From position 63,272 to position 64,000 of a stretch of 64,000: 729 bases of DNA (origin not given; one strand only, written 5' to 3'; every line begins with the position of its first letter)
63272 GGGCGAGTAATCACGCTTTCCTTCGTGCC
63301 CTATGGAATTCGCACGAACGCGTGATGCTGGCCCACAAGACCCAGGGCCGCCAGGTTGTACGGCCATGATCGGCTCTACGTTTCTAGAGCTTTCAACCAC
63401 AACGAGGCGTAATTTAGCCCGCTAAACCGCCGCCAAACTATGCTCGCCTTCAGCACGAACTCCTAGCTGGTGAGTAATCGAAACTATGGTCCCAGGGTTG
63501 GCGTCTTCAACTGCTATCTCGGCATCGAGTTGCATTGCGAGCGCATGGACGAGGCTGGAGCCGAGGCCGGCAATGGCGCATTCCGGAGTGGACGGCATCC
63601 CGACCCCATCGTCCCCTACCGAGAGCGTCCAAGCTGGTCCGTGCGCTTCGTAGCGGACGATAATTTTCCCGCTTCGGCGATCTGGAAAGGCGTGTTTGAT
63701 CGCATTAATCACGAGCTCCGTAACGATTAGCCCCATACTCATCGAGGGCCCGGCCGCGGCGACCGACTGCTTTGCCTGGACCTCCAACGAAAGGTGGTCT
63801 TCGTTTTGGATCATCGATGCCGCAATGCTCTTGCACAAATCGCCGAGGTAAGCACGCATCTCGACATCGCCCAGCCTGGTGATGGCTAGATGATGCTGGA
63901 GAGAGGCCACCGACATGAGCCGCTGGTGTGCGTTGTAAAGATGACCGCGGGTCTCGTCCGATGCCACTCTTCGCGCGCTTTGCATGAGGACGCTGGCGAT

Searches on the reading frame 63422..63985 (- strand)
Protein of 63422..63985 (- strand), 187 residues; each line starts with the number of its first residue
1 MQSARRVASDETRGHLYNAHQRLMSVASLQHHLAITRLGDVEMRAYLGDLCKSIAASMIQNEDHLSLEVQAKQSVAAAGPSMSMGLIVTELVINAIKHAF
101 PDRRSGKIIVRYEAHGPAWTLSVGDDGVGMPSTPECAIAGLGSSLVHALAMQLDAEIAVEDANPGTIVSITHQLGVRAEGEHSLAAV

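Call 88: search_protein_families(library=pfam, proteins=[window:63422-63985:-], max_evalue=0.0001)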
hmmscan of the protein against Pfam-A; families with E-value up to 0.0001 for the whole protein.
window:63422-63985:- (187 aa): 2 families
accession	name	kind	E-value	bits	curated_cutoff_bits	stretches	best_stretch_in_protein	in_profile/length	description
PF13581.12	HATPase_c_2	-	1.2e-08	35.5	27.4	1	83-170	31-125/127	Histidine kinase-like ATPase domain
PF02518.31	HATPase_c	-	2.8e-08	34.6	26.4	1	84-172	6-107/111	Histidine kinase-, DNA gyrase B-, and HSP90-like ATPase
